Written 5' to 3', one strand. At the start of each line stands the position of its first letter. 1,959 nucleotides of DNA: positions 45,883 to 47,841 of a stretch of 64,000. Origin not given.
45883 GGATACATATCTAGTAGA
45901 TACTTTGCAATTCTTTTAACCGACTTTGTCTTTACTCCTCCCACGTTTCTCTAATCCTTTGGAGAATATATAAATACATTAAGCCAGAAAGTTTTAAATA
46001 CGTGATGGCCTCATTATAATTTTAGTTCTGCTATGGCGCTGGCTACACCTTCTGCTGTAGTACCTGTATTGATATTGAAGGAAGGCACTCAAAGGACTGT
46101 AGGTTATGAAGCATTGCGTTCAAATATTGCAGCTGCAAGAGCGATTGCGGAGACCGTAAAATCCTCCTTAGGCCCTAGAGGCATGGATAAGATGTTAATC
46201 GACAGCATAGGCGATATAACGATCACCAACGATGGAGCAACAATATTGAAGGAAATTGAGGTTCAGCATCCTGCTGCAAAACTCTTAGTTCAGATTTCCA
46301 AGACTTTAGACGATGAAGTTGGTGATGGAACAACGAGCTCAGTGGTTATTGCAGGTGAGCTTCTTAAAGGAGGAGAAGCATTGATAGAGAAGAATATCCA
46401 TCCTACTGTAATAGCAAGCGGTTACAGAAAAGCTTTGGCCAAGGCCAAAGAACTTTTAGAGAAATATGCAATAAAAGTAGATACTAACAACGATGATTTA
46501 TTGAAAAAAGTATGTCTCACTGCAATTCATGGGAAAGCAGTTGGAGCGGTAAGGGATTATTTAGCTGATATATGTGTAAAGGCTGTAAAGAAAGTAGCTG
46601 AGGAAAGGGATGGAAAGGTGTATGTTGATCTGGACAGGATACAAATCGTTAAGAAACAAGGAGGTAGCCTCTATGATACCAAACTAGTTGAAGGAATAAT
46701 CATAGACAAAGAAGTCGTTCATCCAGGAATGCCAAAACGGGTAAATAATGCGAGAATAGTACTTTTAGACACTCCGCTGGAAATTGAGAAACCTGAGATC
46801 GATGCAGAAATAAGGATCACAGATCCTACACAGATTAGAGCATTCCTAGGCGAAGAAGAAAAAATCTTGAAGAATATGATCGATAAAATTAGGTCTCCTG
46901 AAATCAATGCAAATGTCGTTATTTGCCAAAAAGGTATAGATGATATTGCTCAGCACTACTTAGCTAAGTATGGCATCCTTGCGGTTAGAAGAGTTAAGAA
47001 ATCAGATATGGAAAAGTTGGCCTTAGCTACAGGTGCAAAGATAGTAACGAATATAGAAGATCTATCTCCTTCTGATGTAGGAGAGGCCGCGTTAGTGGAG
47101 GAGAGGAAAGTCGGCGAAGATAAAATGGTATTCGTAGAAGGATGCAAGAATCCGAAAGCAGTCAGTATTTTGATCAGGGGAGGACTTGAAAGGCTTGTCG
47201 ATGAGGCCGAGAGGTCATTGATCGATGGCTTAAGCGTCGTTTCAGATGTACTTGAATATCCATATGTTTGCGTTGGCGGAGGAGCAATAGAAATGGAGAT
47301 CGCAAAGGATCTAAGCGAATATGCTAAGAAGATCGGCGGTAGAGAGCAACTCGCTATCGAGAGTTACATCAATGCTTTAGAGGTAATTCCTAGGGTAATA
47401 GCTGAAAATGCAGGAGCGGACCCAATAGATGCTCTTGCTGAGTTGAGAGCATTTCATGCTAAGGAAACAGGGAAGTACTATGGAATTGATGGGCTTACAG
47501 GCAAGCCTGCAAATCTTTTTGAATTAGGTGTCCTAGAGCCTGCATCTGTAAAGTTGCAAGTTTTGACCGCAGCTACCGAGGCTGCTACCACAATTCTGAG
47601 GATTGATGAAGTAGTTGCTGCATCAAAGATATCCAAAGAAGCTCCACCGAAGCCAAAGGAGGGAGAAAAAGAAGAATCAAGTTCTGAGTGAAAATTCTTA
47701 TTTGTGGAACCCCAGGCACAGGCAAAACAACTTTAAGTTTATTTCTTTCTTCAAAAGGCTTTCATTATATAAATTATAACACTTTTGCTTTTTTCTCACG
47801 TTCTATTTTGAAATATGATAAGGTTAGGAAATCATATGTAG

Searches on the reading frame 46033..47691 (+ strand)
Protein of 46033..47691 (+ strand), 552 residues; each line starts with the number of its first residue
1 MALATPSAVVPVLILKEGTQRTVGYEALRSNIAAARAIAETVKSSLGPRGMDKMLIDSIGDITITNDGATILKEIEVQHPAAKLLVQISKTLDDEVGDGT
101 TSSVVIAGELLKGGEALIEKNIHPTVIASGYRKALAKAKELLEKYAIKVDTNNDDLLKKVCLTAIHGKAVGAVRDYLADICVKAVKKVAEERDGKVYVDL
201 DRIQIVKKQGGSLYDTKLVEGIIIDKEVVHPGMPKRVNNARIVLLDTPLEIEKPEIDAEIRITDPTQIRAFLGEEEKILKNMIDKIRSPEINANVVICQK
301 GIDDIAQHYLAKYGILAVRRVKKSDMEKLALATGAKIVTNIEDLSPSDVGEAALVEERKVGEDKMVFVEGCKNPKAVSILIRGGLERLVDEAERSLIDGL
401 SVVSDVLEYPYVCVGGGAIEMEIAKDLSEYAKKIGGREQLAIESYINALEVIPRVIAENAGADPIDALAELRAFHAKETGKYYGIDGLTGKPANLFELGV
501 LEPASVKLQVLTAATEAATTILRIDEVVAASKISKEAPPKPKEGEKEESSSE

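Call 38: search_protein_families(library=pfam, proteins=[window:46033-47691:+], max_evalue=0.0001)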
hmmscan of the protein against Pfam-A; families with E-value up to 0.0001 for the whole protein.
window:46033-47691:+ (552 aa): 1 family
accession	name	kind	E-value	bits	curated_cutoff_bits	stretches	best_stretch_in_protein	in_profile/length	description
PF00118.29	Cpn60_TCP1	-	5.2e-182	606.3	34.3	1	38-531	1-489/490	TCP-1/cpn60 chaperonin family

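Call 40: find_homologous_proteins(query=window:46033-47688:+, max_evalue=1e-50)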
Query window:46033-47688:+ (552 aa): 8000 proteins with E <= 1e-50 among 8000 candidates; the best 120 are listed.
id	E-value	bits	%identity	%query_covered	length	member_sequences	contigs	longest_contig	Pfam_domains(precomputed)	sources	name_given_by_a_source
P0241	0.0e+0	1118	95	100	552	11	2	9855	PF00118.30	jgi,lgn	-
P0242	0.0e+0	1036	88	100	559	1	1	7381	PF00118.30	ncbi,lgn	-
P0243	0.0e+0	1016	87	100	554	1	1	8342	PF00118.30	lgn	-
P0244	2.7e-290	982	85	98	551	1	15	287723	PF00118.30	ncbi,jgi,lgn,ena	jgi:thermosome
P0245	3.8e-289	978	84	98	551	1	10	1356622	PF00118.30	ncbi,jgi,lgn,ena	jgi:thermosome subunit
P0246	7.6e-289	977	84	98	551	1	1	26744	PF00118.30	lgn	-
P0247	3.0e-288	975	84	98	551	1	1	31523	PF00118.30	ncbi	ncbi:MAG: thermosome subunit beta [Thermoproteota archaeon]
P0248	1.3e-276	937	79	97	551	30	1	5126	PF00118.30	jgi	jgi:thermosome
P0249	3.2e-263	893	83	91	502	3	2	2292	PF00118.30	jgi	-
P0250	7.1e-242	822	73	96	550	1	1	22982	PF00118.30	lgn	-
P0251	3.3e-241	820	72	96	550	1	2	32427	PF00118.30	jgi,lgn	-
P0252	5.5e-241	819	72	96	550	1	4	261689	PF00118.30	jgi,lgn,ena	jgi:thermosome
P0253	5.6e-241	819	72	96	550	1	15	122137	PF00118.30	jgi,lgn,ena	jgi:thermosome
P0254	8.7e-241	818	72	96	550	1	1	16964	PF00118.30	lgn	-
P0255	1.4e-240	818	72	96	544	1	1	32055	PF00118.30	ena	-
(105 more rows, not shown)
